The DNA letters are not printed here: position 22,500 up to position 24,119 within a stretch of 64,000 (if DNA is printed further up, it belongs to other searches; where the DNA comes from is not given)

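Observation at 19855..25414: Four-subunit class-I benzoyl-CoA-reductase / 2-hydroxyacyl-CoA-dehydratase-like operon with two HgdC-type ATPases, divergently paired with a TetR regulator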

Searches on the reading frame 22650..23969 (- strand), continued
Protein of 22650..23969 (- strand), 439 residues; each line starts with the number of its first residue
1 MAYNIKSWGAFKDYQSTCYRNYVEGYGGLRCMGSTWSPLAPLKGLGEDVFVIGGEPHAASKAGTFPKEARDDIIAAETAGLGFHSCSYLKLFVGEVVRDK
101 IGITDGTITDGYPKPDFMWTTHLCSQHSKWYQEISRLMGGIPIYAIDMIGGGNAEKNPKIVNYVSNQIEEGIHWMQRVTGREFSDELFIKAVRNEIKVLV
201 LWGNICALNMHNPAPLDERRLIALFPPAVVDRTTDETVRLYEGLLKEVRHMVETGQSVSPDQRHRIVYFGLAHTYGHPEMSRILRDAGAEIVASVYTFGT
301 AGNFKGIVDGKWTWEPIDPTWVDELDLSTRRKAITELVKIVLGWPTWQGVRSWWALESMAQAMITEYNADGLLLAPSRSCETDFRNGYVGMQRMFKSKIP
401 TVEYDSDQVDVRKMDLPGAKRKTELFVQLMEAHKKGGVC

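Call 62: find_encoding_contigs(protein=P0001, flank=10000, max_places=2)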
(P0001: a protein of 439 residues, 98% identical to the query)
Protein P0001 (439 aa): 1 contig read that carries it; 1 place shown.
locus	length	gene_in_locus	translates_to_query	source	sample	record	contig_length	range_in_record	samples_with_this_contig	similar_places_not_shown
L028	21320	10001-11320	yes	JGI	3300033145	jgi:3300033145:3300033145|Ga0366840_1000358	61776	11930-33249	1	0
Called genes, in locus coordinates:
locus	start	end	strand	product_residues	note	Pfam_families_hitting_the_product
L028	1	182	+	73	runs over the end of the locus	PF01176:eIF-1a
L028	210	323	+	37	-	PF00444:Ribosomal_L36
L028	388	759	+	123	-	PF00416:Ribosomal_S13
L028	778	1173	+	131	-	PF00411:Ribosomal_S11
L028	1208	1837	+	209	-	PF00163:Ribosomal_S4, PF01479:S4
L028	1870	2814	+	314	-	PF01193:RNA_pol_L, PF01000:RNA_pol_A_bac, PF03118:RNA_pol_A_CTD, PF26169:HHH_XRCC3_RpoA (weak)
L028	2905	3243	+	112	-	PF01196:Ribosomal_L17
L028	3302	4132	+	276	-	PF00005:ABC_tran, PF02463:SMC_N, PF13401:AAA_22 (faint), PF13304:AAA_21 (faint)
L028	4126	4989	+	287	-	PF02463:SMC_N (faint), PF00005:ABC_tran, PF13304:AAA_21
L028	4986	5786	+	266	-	PF02361:CbiQ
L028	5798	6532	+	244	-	PF01416:PseudoU_synth_1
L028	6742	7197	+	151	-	PF00572:Ribosomal_L13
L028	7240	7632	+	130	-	PF00380:Ribosomal_S9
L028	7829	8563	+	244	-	PF01884:PcrB, PF00977:His_biosynth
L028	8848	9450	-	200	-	PF00440:TetR_N, PF08359:TetR_C_4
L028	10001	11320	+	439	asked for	PF06050:HGD-D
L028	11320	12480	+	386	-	PF06050:HGD-D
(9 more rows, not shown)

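Call 63: find_encoding_contigs(protein=P0011, flank=10000, max_places=1)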
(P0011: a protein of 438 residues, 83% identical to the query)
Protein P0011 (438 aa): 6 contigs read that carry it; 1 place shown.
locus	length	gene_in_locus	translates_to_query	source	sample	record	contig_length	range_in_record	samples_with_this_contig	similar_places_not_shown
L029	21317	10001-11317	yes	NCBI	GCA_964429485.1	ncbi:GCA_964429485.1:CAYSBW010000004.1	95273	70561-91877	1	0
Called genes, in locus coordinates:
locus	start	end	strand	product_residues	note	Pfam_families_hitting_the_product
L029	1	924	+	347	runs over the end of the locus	PF13237:Fer4_10 (faint), PF13534:Fer4_17 (faint), PF13746:Fer4_18 (faint), PF00037:Fer4 (faint), PF13183:Fer4_8 (weak), PF17179:Fer4_22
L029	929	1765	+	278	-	PF00175:NAD_binding_1, PF10418:DHODB_Fe-S_bind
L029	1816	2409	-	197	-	-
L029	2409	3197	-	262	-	PF11967:RecO_N, PF02565:RecO_C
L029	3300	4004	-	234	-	PF03548:LolA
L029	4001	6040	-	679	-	PF13491:FtsK_4TM, PF17854:FtsK_alpha, PF01580:FtsK_SpoIIIE, PF09397:FtsK_gamma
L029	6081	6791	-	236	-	PF01553:Acyltransferase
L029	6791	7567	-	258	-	PF00142:Fer4_NifH (weak), PF01656:CbiA, PF02374:ArsA_ATPase, PF10609:ParA (weak), PF13614:AAA_31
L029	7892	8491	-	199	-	-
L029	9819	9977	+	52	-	-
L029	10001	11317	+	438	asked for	PF06050:HGD-D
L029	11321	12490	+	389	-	PF06050:HGD-D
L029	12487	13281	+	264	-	PF01869:BcrAD_BadFG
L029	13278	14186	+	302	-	PF01869:BcrAD_BadFG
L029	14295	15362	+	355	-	PF03480:DctP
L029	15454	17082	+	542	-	PF00501:AMP-binding, PF13193:AMP-binding_C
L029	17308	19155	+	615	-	PF00391:PEP-utilizers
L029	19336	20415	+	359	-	PF01326:PPDK_N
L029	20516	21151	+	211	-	PF00440:TetR_N, PF08359:TetR_C_4, PF17938:TetR_C_29 (weak)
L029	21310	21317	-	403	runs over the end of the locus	PF02515:CoA_transf_3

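Call 64: find_encoding_contigs(protein=P0033, flank=10000, max_places=1)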
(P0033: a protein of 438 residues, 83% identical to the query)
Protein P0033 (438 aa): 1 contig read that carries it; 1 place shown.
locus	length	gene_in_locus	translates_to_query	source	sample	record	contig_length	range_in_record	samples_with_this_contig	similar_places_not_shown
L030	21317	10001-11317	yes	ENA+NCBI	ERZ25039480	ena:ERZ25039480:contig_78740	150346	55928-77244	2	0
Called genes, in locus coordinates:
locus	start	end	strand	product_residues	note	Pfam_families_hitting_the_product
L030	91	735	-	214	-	PF00440:TetR_N, PF17932:TetR_C_24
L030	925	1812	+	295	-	PF00941:FAD_binding_5, PF03450:CO_deh_flav_C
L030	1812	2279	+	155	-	PF00111:Fer2, PF01799:Fer2_2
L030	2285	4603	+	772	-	PF01315:Ald_Xan_dh_C, PF02738:MoCoBD_1, PF20256:MoCoBD_2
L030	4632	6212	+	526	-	PF02771:Acyl-CoA_dh_N, PF02770:Acyl-CoA_dh_M, PF00441:Acyl-CoA_dh_1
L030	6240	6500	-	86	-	PF00126:HTH_1 (weak)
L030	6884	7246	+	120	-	-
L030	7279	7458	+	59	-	-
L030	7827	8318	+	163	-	-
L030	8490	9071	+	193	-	-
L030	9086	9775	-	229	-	PF00440:TetR_N, PF08359:TetR_C_4, PF17938:TetR_C_29 (weak)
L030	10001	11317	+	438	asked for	PF06050:HGD-D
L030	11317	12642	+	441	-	PF06050:HGD-D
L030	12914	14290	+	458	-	PF01869:BcrAD_BadFG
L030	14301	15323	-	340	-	PF03480:DctP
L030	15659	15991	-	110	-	PF00501:AMP-binding (weak)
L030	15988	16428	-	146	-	PF00501:AMP-binding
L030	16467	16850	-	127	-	PF00501:AMP-binding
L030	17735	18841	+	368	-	PF00266:Aminotran_5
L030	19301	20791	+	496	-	PF00171:Aldedh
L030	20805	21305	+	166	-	-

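Call 74: find_encoding_contigs(protein=P0093, flank=10000, max_places=1)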
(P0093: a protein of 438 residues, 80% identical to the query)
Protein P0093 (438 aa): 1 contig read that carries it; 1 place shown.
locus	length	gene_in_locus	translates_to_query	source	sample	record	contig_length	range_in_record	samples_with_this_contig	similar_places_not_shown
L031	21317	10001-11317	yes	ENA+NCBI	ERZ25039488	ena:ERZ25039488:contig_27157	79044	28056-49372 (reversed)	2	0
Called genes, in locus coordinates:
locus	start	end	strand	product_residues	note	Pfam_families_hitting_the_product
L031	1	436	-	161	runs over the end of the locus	PF13302:Acetyltransf_3, PF00583:Acetyltransf_1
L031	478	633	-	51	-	PF13549:ATP-grasp_5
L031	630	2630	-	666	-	PF02629:CoA_binding, PF13380:CoA_binding_2, PF13607:Succ_CoA_lig, PF19045:Ligase_CoA_2, PF13549:ATP-grasp_5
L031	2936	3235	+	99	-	-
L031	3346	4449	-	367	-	-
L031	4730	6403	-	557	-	-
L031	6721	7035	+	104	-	-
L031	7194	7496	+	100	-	PF00881:Nitroreductase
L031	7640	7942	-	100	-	PF00578:AhpC-TSA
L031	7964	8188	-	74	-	-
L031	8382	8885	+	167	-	PF19620:DUF6125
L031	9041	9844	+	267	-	PF00440:TetR_N, PF08359:TetR_C_4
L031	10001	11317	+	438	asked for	PF06050:HGD-D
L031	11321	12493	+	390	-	PF06050:HGD-D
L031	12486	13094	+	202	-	PF01869:BcrAD_BadFG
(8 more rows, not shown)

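Call 75: find_encoding_contigs(protein=P0089, flank=10000, max_places=1)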
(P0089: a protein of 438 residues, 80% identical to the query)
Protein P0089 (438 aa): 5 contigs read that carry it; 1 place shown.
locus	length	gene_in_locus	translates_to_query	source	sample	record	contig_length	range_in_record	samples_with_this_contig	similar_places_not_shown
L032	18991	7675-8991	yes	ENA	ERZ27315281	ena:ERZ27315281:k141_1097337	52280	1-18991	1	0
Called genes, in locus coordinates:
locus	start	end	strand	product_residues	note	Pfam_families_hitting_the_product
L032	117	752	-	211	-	-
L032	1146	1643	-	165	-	PF12900:Pyridox_ox_2, PF01243:PNPOx_N (weak)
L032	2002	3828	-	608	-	PF00009:GTP_EFTU, PF01926:MMR_HSR1 (weak), PF03144:GTP_EFTU_D2, PF22042:EF-G_D2 (weak), PF00679:EFG_C, PF21018:BipA_C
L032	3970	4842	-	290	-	PF11306:DUF3108 (weak)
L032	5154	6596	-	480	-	PF20695:UbiD_N, PF01977:UbiD, PF20696:UbiD_C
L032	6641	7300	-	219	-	PF00440:TetR_N, PF08359:TetR_C_4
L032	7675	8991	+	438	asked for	PF06050:HGD-D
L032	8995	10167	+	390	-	PF06050:HGD-D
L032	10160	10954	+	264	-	PF01869:BcrAD_BadFG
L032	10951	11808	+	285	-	PF01869:BcrAD_BadFG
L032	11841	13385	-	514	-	PF00149:Metallophos (faint)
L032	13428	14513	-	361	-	-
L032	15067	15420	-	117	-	-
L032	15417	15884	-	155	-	-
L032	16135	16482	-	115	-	-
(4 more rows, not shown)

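Call 76: find_encoding_contigs(protein=P0026, flank=10000, max_places=1)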
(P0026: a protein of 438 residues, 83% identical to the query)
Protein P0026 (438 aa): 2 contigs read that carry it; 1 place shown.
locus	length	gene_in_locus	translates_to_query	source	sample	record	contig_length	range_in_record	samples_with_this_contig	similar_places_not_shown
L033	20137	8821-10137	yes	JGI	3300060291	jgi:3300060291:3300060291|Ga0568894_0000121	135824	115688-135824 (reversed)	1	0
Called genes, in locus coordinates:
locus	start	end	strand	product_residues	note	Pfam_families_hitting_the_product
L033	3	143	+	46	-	?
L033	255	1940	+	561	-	PF00890:FAD_binding_2, PF03486:HI0933_like (weak), PF07992:Pyr_redox_2 (faint), PF02910:Succ_DH_flav_C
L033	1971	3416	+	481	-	PF13085:Fer2_3, PF13237:Fer4_10, PF12838:Fer4_7 (weak), PF13183:Fer4_8, PF02754:CCG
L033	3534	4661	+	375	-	PF08240:ADH_N, PF13602:ADH_zinc_N_2 (faint), PF16912:Glu_dehyd_C, PF00107:ADH_zinc_N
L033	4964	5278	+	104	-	PF00701:DHDPS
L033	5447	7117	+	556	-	PF00890:FAD_binding_2, PF01266:DAO (faint), PF03486:HI0933_like (faint), PF07992:Pyr_redox_2 (weak)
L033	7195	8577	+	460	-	PF03972:MmgE_PrpD_N, PF19305:MmgE_PrpD_C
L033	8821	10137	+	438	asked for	PF06050:HGD-D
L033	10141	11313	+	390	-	PF06050:HGD-D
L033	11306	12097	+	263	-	PF01869:BcrAD_BadFG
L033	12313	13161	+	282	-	PF01869:BcrAD_BadFG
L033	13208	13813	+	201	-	PF00440:TetR_N, PF08359:TetR_C_4, PF17932:TetR_C_24 (weak), PF17938:TetR_C_29 (weak)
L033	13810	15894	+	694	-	PF04879:Molybdop_Fe4S4, PF00384:Molybdopterin, PF01568:Molydop_binding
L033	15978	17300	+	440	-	PF00501:AMP-binding, PF14535:AMP-binding_C_2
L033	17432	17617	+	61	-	-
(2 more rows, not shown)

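Call 77: search_solved_structures(query=L008:5827-8034:-, max_evalue=1e-10)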
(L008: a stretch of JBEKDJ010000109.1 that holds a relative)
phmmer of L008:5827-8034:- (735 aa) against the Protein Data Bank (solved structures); distinct sequences matched with E-value up to 1e-10: 52.
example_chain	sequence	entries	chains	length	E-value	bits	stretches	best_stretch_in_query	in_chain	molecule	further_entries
2e7z_A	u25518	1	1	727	4.7e-103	349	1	45-732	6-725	Acetylene hydratase Ahy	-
2vpw_A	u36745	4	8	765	4.2e-74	253.2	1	41-670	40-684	THIOSULFATE REDUCTASE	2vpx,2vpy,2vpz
7qv7_S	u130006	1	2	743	5.8e-68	232.9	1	35-688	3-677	Hydrogen dependent carbon dioxide reductase subunit FdhF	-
1aa6_A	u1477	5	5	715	6.5e-62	212.9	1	40-689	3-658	FORMATE DEHYDROGENASE H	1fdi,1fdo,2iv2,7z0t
9t1s_L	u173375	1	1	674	6.2e-56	193.2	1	41-694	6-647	formate dehydrogenase (coenzyme F420)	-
9wxb_B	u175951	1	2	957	8.1e-53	182.9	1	32-685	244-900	Formate dehydrogenase alpha subunit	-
7bkb_D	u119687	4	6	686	1.7e-51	178.5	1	40-683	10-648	Formate dehydrogenase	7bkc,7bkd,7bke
7vw6_A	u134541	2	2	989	2.8e-51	177.8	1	37-671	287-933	Formate dehydrogenase | Tungsten-containing formate dehydrogenase alpha subunit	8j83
7e5z_A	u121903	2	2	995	2.8e-51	177.8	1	37-671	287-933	Formate dehydrogenase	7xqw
6tg9_A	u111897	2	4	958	3e-50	174.4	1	31-685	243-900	Formate dehydrogenase subunit alpha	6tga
9vap_A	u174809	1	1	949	5.8e-49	170.1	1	37-366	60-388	Formate dehydrogenase molybdopterin-binding subunit FdhA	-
8rqz_C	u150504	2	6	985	1.2e-46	162.4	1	39-681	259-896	Probable oxidoreductase YjgC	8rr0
9gzq_A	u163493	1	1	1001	1.3e-46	162.4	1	39-681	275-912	Probable oxidoreductase YjgC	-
2jio_A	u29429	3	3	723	7e-44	153.3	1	41-514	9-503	PERIPLASMIC NITRATE REDUCTASE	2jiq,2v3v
2jim_A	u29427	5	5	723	3.4e-43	151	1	41-514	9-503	PERIPLASMIC NITRATE REDUCTASE | PROTEIN (PERIPLASMIC NITRATE REDUCTASE)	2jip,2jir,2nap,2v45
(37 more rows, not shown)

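Call 78: search_solved_structures(query=L020:3930-6236:-, max_evalue=1e-40)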
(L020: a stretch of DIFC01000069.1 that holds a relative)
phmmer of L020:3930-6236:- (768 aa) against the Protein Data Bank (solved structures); distinct sequences matched with E-value up to 1e-40: 33.
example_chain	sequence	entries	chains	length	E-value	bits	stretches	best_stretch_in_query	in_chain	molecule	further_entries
1rm6_A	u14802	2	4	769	4e-91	309.7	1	11-759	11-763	4-hydroxybenzoyl-CoA reductase alpha subunit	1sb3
3hrd_A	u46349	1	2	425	1.7e-84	287.8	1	12-418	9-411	Nicotinate dehydrogenase large molybdopterin subunit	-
1sij_A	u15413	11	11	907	2.1e-76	261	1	11-544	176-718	Aldehyde oxidoreductase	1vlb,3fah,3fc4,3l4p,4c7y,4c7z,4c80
1dgj_A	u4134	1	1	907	5.8e-73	249.6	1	11-555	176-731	ALDEHYDE OXIDOREDUCTASE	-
1t3q_B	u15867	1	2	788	3e-66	227.5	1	10-760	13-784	quinoline 2-oxidoreductase large subunit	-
8uem_A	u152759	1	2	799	3.7e-59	204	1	24-758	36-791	Carbon monoxide dehydrogenase (Large chain), CoxL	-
1n5w_B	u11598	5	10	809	2.9e-57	197.7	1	17-741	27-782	Carbon monoxide dehydrogenase large chain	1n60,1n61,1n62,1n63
1zxi_B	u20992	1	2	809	3.9e-57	197.3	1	17-740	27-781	Carbon monoxide dehydrogenase large chain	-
1ffu_B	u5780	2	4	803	2.2e-56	194.8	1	11-740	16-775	CUTL, MOLYBDOPROTEIN OF CARBON MONOXIDE DEHYDROGENASE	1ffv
2ckj_A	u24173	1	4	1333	2.7e-55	191.2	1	10-545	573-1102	XANTHINE OXIDOREDUCTASE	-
2e1q_A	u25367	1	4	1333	8.8e-55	189.5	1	10-545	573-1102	Xanthine dehydrogenase/oxidase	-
3sr6_C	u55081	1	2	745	8.8e-55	189.5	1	12-545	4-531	Xanthine dehydrogenase/oxidase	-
3etr_C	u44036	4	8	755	9.3e-55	189.4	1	12-545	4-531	Xanthine dehydrogenase/oxidase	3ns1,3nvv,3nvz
1fiq_C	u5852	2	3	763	9.4e-55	189.4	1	12-545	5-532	XANTHINE OXIDASE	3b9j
3nrz_C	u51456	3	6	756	9.4e-55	189.4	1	12-545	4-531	Xanthine dehydrogenase/oxidase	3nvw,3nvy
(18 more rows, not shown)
